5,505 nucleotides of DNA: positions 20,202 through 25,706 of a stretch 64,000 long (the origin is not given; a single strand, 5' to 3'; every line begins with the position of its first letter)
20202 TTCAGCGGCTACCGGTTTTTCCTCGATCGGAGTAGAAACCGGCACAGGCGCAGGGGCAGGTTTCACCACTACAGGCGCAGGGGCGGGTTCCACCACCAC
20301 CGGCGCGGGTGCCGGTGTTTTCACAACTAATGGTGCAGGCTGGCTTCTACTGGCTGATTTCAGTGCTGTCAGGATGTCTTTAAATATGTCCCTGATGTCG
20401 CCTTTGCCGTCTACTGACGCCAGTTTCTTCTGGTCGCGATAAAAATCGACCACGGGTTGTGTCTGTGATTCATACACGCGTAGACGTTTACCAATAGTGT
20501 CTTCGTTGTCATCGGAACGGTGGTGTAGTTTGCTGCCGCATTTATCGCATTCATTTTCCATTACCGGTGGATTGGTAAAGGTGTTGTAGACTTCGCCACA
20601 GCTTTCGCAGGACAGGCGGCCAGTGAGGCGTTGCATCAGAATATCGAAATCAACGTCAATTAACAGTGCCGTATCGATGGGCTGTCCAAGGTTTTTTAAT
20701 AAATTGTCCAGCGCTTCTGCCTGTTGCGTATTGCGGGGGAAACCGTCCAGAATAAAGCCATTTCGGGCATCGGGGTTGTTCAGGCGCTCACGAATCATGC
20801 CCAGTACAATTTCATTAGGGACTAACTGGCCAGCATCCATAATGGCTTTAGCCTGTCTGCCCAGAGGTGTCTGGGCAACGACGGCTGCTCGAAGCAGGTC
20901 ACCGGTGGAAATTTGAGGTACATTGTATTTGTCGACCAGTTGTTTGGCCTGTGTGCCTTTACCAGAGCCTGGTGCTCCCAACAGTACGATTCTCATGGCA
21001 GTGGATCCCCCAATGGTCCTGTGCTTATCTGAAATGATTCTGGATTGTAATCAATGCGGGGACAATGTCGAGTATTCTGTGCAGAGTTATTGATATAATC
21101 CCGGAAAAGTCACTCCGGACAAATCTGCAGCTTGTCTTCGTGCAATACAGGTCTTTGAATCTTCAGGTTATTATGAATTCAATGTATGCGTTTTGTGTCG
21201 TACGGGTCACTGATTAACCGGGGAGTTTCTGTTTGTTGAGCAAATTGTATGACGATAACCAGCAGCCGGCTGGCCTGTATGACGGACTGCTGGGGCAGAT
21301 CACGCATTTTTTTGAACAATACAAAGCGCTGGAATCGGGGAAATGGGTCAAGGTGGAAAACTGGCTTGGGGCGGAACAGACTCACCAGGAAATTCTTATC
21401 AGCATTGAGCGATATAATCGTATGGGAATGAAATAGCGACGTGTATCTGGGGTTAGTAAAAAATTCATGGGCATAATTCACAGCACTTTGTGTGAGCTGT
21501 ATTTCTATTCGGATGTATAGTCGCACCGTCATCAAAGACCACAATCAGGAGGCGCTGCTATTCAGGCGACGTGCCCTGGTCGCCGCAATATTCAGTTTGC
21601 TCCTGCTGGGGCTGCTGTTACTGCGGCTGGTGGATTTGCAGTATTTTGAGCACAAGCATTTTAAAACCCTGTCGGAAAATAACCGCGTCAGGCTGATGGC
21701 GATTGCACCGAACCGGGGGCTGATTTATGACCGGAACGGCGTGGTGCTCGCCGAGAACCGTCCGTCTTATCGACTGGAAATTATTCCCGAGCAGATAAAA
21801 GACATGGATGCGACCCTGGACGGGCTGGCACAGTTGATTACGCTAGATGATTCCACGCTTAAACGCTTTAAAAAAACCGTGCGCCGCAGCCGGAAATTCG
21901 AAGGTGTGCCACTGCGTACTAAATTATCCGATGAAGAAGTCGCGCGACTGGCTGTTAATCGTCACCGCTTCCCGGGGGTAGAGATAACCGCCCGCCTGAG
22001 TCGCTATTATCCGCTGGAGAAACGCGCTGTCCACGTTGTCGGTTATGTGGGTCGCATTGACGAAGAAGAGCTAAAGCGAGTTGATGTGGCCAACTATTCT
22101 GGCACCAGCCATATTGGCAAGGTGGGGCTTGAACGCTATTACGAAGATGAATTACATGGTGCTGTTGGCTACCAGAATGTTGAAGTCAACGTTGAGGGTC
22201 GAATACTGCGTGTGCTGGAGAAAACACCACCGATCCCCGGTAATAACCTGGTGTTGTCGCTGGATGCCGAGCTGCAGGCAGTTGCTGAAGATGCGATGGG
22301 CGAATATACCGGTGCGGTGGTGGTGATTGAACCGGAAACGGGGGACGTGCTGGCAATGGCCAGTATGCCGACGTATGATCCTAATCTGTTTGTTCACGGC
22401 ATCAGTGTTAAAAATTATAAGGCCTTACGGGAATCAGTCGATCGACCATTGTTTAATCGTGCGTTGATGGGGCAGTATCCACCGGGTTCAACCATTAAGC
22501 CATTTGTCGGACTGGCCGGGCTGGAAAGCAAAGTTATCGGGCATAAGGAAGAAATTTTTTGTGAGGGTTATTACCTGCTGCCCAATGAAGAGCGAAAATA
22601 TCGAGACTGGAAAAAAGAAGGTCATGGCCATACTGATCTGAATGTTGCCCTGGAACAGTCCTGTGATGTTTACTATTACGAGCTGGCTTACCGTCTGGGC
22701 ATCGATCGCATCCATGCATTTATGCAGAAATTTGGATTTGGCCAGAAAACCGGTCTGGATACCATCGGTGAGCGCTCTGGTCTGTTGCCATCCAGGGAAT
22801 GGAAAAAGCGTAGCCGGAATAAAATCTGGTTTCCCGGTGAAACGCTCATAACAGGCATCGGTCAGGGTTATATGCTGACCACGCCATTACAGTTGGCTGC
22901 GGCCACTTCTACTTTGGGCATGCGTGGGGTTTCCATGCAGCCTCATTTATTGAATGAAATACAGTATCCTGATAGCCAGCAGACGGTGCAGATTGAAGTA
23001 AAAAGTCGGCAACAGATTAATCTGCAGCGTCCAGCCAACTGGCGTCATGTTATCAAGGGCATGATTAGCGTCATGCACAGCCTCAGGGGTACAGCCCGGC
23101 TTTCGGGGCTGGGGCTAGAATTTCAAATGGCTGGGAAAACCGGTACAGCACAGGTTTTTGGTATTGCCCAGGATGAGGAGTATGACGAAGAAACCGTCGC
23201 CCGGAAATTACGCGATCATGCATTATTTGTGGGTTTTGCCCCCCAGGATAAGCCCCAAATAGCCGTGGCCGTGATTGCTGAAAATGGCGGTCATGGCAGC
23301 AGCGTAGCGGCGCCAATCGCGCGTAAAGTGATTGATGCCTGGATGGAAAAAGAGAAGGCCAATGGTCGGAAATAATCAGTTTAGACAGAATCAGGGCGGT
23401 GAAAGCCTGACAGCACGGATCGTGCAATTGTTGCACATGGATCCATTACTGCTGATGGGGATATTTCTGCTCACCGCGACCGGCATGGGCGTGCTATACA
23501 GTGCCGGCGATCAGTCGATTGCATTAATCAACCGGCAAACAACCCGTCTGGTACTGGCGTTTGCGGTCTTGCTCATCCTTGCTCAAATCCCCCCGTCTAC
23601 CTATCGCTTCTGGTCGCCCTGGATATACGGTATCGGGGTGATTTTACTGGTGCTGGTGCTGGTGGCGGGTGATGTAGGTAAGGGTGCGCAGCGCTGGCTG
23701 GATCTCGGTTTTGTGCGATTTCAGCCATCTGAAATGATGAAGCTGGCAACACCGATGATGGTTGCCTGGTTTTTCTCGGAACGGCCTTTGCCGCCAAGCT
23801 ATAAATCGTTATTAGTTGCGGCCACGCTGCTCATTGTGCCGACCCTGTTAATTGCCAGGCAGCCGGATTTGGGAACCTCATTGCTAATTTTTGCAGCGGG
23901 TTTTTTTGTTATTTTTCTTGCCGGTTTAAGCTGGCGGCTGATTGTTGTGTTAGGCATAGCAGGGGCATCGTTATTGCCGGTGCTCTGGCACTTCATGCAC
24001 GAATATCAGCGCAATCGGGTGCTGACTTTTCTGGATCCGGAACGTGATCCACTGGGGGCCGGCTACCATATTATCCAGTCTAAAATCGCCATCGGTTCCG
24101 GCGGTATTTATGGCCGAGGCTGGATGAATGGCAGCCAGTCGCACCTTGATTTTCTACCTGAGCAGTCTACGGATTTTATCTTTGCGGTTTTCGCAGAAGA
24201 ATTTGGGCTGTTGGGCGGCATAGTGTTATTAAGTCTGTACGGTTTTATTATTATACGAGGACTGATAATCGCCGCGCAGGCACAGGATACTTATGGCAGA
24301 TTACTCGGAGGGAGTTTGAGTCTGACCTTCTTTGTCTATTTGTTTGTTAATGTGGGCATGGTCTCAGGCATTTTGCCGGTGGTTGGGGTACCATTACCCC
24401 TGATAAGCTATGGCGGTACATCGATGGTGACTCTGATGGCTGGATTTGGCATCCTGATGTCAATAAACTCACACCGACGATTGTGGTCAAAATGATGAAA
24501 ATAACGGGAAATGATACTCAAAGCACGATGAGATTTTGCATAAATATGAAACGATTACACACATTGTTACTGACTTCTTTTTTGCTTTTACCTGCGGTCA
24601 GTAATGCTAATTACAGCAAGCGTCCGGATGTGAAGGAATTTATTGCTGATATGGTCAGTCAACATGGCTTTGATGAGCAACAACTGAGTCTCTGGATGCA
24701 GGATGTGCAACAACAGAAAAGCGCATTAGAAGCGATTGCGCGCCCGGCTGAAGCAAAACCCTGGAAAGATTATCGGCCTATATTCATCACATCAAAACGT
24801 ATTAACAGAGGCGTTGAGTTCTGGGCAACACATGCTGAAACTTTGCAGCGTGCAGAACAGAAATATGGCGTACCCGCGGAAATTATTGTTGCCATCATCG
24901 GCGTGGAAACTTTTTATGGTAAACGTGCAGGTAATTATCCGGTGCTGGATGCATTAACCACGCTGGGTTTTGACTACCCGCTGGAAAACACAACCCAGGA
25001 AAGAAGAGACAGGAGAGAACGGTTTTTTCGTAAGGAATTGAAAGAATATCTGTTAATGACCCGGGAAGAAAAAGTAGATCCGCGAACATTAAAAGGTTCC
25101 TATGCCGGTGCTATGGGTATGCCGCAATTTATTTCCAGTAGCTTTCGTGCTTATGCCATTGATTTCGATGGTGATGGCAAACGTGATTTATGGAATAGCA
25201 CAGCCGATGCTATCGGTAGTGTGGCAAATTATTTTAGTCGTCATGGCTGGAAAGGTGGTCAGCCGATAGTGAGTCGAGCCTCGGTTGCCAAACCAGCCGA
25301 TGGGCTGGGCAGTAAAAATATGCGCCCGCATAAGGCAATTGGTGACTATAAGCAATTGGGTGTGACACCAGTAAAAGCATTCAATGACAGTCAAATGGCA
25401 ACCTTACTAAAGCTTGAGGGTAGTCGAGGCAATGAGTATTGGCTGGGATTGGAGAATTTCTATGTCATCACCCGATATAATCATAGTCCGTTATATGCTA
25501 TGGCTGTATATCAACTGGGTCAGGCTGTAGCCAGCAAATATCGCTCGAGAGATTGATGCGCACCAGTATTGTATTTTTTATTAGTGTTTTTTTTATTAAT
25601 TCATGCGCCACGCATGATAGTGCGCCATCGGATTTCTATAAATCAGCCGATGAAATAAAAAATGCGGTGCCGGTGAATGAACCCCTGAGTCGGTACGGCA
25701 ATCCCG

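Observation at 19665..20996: Adenylate kinase fused in frame to a histone-H1-like, Pro/Ala-rich, coiled-coil C-terminal tail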

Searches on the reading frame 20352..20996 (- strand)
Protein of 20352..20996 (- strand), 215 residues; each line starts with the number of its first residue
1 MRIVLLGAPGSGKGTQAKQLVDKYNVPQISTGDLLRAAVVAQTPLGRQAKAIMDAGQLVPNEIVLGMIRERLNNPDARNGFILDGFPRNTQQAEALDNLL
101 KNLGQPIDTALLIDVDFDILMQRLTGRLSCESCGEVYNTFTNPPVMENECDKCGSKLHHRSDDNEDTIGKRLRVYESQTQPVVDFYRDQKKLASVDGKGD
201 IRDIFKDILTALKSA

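Call 58: find_homologous_proteins(query=window:20352-20996:-, max_evalue=1e-40)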
Query window:20352-20996:- (215 aa): 7915 proteins with E <= 1e-40 among 8000 candidates; the best 120 are listed.
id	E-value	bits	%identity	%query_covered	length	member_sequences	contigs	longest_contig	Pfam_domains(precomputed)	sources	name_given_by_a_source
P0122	3.0e-123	427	93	95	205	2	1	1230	PF00406.30,PF05191.21,PF13671.13,PF13207.13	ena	-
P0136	3.1e-114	398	82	100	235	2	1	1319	PF00406.30,PF05191.21,PF13207.13,PF13238.13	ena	-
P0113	2.4e-111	389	80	100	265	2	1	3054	PF00406.30,PF05191.21,PF13671.13,PF13207.13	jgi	-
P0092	2.3e-110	385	79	100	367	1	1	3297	PF00406.30,PF05191.21,PF13207.13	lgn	-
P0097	3.0e-109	382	79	100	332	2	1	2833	PF00406.30,PF05191.21,PF13207.13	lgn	-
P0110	3.2e-109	382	78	100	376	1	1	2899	PF00406.30,PF05191.21,PF13207.13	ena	-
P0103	3.3e-109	382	79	100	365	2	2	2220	PF00406.30,PF05191.21,PF13207.13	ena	-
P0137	2.6e-108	379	78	100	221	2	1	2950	PF00406.30,PF05191.21,PF13207.13,PF13238.13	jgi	-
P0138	1.4e-98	347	76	91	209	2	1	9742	PF00406.30,PF05191.21,PF13671.13,PF13207.13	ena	-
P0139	4.3e-98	345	73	99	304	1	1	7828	PF00406.30,PF05191.21,PF13671.13,PF13207.13,PF13238.13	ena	-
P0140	1.6e-96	340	70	99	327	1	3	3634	PF00406.30,PF05191.21,PF13671.13,PF13207.13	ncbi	-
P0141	3.7e-96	339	68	99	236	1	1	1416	PF00406.30,PF05191.21,PF13671.13,PF13207.13,PF13238.13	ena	-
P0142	4.3e-96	339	70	99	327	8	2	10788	PF00406.30,PF05191.21,PF13207.13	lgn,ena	-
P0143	5.1e-96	338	68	99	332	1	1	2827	PF00406.30,PF05191.21,PF13207.13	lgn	-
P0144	5.5e-96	338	69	99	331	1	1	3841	PF00406.30,PF05191.21,PF13207.13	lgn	-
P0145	5.6e-96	338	68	99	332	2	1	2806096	PF00406.30,PF05191.21,PF13207.13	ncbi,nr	ncbi:MAG: adenylate kinase [Thiotrichales bacterium]|nr:MAG: adenylate kinase [Thiotrichales bacteri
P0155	1.5e-95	337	69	99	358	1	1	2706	PF00406.30,PF05191.21,PF13207.13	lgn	-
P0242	2.4e-93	330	71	97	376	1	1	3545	PF00406.30,PF05191.21,PF13671.13,PF13207.13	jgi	-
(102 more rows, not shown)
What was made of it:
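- Tried and rejected: Five of the best Adk-domain hits were short (call 58).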

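Call 66: search_protein_families(library=ncbifam, proteins=[P0145, P0140, P0155, P0242, P0139], max_evalue=1e-50)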
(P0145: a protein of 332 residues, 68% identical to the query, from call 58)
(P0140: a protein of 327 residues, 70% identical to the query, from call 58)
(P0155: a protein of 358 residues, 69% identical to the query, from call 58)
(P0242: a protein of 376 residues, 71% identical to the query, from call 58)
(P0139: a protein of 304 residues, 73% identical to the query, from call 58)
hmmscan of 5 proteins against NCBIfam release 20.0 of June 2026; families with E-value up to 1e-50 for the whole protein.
P0145 (332 aa): 13 families
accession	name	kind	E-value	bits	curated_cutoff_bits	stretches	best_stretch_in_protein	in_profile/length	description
NF001380.0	PRK00279.1-2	equivalog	1.1e-88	296.3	251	1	1-214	1-214/216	adenylate kinase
TIGR01351.1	adk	subfamily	2.6e-76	256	168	1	2-212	1-211/212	adenylate kinase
NF001381.0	PRK00279.1-3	equivalog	8.1e-75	250.7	187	1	1-213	1-186/188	adenylate kinase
NF001379.0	PRK00279.1-1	equivalog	1.5e-71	240.2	268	1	1-212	1-215/216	adenylate kinase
NF010381.0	PRK13808.1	equivalog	9e-63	212.7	426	0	1-128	1-128/335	adenylate kinase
NF002700.0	PRK02496.1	equivalog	2.3e-59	200.2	262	0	2-127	3-128/184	adenylate kinase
NF011101.0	PRK14528.1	equivalog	4.1e-59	199.4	195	0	2-128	3-129/187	adenylate kinase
NF011100.0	PRK14527.1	equivalog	1.2e-57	194.6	154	1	3-212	9-190/191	adenylate kinase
NF001382.0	PRK00279.1-4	equivalog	1e-55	188.6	334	1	1-213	1-209/212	adenylate kinase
NF011105.0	PRK14532.1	equivalog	1e-55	188.2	162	0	1-128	1-128/189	adenylate kinase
NF011099.0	PRK14526.1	equivalog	1.6e-54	184.8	223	1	1-209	1-204/211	adenylate kinase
NF011104.0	PRK14531.1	equivalog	1.4e-52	178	160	0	2-127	4-128/183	adenylate kinase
NF001385.0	PRK00279.2-3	equivalog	3.9e-51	173.7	315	1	3-212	7-211/213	adenylate kinase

P0140 (327 aa): 12 families
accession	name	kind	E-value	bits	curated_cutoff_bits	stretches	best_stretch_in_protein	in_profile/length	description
NF001380.0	PRK00279.1-2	equivalog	9.8e-86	286.6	251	1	1-213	1-213/216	adenylate kinase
TIGR01351.1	adk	subfamily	1.9e-74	249.9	168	1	2-212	1-211/212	adenylate kinase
NF001381.0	PRK00279.1-3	equivalog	6.1e-72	241.3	187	1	1-213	1-186/188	adenylate kinase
NF001379.0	PRK00279.1-1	equivalog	3.7e-69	232.4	268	1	1-212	1-215/216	adenylate kinase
NF010381.0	PRK13808.1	equivalog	1.8e-63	215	426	0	1-128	1-128/335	adenylate kinase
NF002700.0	PRK02496.1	equivalog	1.7e-58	197.3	262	0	2-127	3-128/184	adenylate kinase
NF011101.0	PRK14528.1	equivalog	8.8e-56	188.6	195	0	2-128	3-129/187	adenylate kinase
NF001382.0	PRK00279.1-4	equivalog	3.1e-55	187.1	334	1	1-213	1-209/212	adenylate kinase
NF011100.0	PRK14527.1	equivalog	1.7e-54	184.3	154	1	3-212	9-190/191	adenylate kinase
NF011099.0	PRK14526.1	equivalog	3.4e-54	183.7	223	1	1-209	1-204/211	adenylate kinase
NF011105.0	PRK14532.1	equivalog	1.3e-52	178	162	0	1-128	1-128/189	adenylate kinase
NF011103.0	PRK14530.1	equivalog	9.9e-51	172.4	294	0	2-212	5-211/215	adenylate kinase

P0155 (358 aa): 11 families
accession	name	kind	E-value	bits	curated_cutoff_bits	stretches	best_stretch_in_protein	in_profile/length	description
NF001380.0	PRK00279.1-2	equivalog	2.6e-86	288.5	251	1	1-214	1-214/216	adenylate kinase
TIGR01351.1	adk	subfamily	1e-75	254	168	1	2-212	1-211/212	adenylate kinase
NF001381.0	PRK00279.1-3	equivalog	8.1e-73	244.2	187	1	1-213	1-186/188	adenylate kinase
NF001379.0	PRK00279.1-1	equivalog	7.2e-70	234.7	268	1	1-212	1-215/216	adenylate kinase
NF010381.0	PRK13808.1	equivalog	2.2e-63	214.7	426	0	1-128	1-128/335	adenylate kinase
NF002700.0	PRK02496.1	equivalog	9.3e-60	201.4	262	0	2-127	3-128/184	adenylate kinase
NF011101.0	PRK14528.1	equivalog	2.2e-57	193.8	195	0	2-128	3-129/187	adenylate kinase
NF011099.0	PRK14526.1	equivalog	4.2e-56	189.9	223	1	1-209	1-204/211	adenylate kinase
NF011100.0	PRK14527.1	equivalog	1.3e-53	181.4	154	1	3-212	9-190/191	adenylate kinase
NF011105.0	PRK14532.1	equivalog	3.6e-52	176.6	162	0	1-128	1-128/189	adenylate kinase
NF011104.0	PRK14531.1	equivalog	1.2e-51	175.1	160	0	2-127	4-128/183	adenylate kinase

P0242 (376 aa): 14 families
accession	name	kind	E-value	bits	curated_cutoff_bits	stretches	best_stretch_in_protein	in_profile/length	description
NF001380.0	PRK00279.1-2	equivalog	6.1e-88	293.8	251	1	1-213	1-213/216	adenylate kinase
TIGR01351.1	adk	subfamily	5.8e-74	248.3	168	1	2-209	1-208/212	adenylate kinase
NF001381.0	PRK00279.1-3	equivalog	8.5e-70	234.3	187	1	1-213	1-186/188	adenylate kinase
NF001379.0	PRK00279.1-1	equivalog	1.1e-68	230.8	268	1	1-209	1-212/216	adenylate kinase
NF001386.0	PRK00279.2-4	equivalog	6.3e-57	192.7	256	1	3-210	5-213/220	adenylate kinase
NF002700.0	PRK02496.1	equivalog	2.3e-56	190.4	262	0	2-127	3-128/184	adenylate kinase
NF011100.0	PRK14527.1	equivalog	2.3e-56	190.4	154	1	3-210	9-188/191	adenylate kinase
NF011103.0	PRK14530.1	equivalog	9.4e-55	185.5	294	1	2-213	5-212/215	adenylate kinase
NF011099.0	PRK14526.1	equivalog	1.8e-54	184.6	223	1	1-210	1-205/211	adenylate kinase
NF001382.0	PRK00279.1-4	equivalog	2e-54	184.4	334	1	1-215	1-211/212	adenylate kinase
NF010381.0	PRK13808.1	equivalog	3.2e-54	184.6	426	0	1-124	1-124/335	adenylate kinase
NF011101.0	PRK14528.1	equivalog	7.8e-54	182.2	195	0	2-128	3-129/187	adenylate kinase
NF011104.0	PRK14531.1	equivalog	1.4e-51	174.8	160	0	2-127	4-128/183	adenylate kinase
NF011105.0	PRK14532.1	equivalog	4.1e-51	173.2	162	0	1-127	1-127/189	adenylate kinase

P0139 (304 aa): 16 families
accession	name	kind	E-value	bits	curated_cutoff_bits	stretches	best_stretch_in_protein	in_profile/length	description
NF001380.0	PRK00279.1-2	equivalog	1.7e-91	305.4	251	1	7-220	1-214/216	adenylate kinase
TIGR01351.1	adk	subfamily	1.5e-77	260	168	1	8-217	1-210/212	adenylate kinase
NF001381.0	PRK00279.1-3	equivalog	2.7e-74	249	187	1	7-219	1-186/188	adenylate kinase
NF001379.0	PRK00279.1-1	equivalog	6.6e-71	238.1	268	1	7-218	1-215/216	adenylate kinase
NF010381.0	PRK13808.1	equivalog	1.1e-65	222.3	426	0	7-133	1-127/335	adenylate kinase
NF002700.0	PRK02496.1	equivalog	1.1e-59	201.2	262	0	7-133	2-128/184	adenylate kinase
NF011103.0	PRK14530.1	equivalog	5.9e-58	196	294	1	7-218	4-211/215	adenylate kinase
NF001386.0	PRK00279.2-4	equivalog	2.6e-57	194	256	1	9-220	5-217/220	adenylate kinase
NF011101.0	PRK14528.1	equivalog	7e-57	192.1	195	0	8-135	3-130/187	adenylate kinase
NF011100.0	PRK14527.1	equivalog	1.8e-56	190.8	154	1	8-218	8-190/191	adenylate kinase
NF011099.0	PRK14526.1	equivalog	2.4e-55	187.5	223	1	7-218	1-207/211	adenylate kinase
NF001382.0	PRK00279.1-4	equivalog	1.6e-54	184.7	334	1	7-221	1-211/212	adenylate kinase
NF011105.0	PRK14532.1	equivalog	2.5e-54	183.7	162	0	7-133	1-127/189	adenylate kinase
NF011104.0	PRK14531.1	equivalog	3e-52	177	160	0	7-133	3-128/183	adenylate kinase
NF001385.0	PRK00279.2-3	equivalog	3.1e-52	177.3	315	1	9-217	7-210/213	adenylate kinase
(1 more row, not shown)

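Call 69: find_encoding_contigs(protein=P0137, flank=3000, max_places=2)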
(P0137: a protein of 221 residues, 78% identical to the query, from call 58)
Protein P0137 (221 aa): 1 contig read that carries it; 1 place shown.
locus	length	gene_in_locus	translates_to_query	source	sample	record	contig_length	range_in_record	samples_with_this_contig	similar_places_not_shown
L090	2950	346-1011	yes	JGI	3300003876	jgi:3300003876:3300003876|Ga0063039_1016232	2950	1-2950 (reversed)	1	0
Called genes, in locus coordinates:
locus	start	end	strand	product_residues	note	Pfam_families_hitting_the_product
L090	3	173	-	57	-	?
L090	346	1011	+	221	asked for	PF00406:ADK, PF13207:AAA_17, PF13238:AAA_18 (weak), PF05191:ADK_lid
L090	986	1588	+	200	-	-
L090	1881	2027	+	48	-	-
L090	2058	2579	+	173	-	PF08238:Sel1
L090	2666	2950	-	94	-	?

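Call 70: find_encoding_contigs(protein=P0138, flank=3000, max_places=2)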
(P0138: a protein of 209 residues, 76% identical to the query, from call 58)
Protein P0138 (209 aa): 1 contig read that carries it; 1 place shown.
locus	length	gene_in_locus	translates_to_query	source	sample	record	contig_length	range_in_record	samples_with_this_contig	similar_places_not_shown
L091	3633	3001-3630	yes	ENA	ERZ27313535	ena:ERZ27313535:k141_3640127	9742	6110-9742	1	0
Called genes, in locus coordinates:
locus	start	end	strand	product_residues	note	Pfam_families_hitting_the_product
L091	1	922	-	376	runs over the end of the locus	PF01098:FTSW_RODA_SPOVE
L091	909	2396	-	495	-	PF03717:PBP_dimer, PF00905:Transpeptidase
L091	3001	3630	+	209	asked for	PF00406:ADK, PF13207:AAA_17, PF13671:AAA_33 (faint), PF05191:ADK_lid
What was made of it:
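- Tried and rejected: P0138 runs to a contig end (call 70).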

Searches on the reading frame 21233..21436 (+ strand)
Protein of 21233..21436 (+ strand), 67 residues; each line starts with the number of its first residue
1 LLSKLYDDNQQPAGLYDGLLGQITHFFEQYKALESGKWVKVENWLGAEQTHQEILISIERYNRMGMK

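Call 29: search_protein_families(library=pfam, proteins=[window:21233-21436:+], max_evalue=0.001)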
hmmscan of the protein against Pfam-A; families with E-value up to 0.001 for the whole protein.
window:21233-21436:+ (67 aa): 1 family
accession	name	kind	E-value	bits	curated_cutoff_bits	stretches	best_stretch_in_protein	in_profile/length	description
PF00719.24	Pyrophosphatase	-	8.9e-10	39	23.5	1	6-62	98-153/153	Inorganic pyrophosphatase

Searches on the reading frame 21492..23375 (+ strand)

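Call 29: search_protein_families(library=pfam, proteins=[window:21492-23375:+], max_evalue=0.001)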
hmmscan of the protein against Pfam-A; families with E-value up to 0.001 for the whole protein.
window:21492-23375:+ (627 aa): 2 families
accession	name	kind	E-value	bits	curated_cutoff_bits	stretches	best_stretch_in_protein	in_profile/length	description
PF00905.27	Transpeptidase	-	5.9e-70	236.3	22.1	1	274-614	1-298/299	Penicillin binding protein transpeptidase domain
PF03717.20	PBP_dimer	-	5.1e-49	167.6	24.4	1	71-242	2-179/180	Penicillin-binding Protein dimerisation domain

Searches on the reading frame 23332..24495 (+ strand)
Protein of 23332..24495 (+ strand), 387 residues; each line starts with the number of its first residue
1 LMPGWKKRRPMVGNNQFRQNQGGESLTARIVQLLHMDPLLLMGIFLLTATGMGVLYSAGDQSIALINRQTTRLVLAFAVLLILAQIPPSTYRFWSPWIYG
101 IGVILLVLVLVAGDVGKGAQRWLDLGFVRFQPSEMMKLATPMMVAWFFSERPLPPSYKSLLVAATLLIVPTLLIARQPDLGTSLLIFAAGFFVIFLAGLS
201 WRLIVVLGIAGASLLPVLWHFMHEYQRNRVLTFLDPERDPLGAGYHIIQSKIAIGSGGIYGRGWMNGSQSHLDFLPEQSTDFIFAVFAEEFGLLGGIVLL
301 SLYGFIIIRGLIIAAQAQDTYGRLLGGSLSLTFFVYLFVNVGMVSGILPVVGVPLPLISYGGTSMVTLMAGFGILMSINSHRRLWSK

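Call 29: search_protein_families(library=pfam, proteins=[window:23332-24495:+], max_evalue=0.001)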
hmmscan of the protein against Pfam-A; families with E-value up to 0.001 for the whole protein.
window:23332-24495:+ (387 aa): 1 family
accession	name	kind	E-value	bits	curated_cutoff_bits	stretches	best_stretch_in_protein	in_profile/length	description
PF01098.24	FTSW_RODA_SPOVE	-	2.4e-113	379.2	26.4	1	39-383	11-355/356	Cell cycle protein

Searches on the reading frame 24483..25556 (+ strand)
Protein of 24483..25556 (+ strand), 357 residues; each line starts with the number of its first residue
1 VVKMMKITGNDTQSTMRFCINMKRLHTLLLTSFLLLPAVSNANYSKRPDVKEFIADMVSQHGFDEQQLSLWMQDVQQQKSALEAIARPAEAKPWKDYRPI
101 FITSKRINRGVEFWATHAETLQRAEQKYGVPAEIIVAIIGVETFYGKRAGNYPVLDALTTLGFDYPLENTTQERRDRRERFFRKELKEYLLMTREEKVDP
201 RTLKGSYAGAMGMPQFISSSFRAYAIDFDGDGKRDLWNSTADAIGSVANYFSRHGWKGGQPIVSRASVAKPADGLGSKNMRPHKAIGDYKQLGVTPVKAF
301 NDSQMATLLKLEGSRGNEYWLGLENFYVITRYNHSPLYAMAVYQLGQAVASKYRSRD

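Call 29: search_protein_families(library=pfam, proteins=[window:24483-25556:+], max_evalue=0.001)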
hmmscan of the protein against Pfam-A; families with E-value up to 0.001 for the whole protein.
window:24483-25556:+ (357 aa): 1 family
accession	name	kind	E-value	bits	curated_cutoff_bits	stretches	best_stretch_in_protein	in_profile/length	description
PF13406.11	SLT_2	-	5.8e-107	357.7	24.3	1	47-347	3-292/292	Transglycosylase SLT domain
